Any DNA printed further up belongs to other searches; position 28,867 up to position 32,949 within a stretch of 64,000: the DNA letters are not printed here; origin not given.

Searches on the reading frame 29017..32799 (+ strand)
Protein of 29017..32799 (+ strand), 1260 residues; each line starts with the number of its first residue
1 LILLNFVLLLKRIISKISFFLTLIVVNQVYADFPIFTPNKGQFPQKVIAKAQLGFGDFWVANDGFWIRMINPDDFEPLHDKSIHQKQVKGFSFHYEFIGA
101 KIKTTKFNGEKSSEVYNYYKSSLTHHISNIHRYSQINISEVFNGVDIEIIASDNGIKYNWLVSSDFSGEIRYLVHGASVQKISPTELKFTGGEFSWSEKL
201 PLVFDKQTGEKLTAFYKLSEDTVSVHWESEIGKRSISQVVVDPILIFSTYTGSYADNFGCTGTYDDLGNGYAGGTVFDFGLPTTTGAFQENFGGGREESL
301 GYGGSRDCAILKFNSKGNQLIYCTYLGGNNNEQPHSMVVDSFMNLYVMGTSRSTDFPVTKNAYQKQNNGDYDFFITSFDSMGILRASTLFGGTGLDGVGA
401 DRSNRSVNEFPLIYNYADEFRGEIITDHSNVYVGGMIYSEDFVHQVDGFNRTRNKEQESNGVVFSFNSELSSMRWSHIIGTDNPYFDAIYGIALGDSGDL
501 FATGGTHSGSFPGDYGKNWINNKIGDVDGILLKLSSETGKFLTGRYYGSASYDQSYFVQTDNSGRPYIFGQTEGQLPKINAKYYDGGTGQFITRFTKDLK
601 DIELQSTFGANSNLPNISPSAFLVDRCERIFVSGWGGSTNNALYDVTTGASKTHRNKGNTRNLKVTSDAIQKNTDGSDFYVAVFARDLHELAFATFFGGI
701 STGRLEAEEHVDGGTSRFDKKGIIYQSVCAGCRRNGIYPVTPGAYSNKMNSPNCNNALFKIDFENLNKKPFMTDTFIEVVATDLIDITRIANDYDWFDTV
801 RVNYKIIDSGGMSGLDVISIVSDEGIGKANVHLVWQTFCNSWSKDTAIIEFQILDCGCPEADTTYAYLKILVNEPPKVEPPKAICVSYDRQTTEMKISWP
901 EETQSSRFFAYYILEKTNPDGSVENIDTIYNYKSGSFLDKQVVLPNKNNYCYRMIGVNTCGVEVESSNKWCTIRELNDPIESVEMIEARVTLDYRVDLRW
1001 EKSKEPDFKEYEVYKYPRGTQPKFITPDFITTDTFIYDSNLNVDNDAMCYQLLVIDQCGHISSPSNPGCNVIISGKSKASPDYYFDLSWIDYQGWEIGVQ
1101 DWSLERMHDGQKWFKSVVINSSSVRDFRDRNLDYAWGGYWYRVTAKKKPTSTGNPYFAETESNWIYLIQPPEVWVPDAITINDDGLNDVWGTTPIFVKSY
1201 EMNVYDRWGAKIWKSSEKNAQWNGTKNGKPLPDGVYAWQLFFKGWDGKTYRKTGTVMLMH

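Call 32: search_protein_families(library=pfam, proteins=[window:29017-32799:+], max_evalue=0.00001)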
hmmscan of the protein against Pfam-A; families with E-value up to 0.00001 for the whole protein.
window:29017-32799:+ (1260 aa): 3 families
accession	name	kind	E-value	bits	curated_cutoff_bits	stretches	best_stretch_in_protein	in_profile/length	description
PF25778.1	DUF7948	-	9.7e-23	81.8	27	1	36-243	1-213/214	Domain of unknown function (DUF7948)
PF13585.12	CHU_C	-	1.5e-15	57.5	27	1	1175-1257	3-85/86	CHU_C Type IX secretion signal domain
PF06739.17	SBBP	-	1e-05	25.8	20.5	0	321-357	1-38/38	Beta-propeller repeat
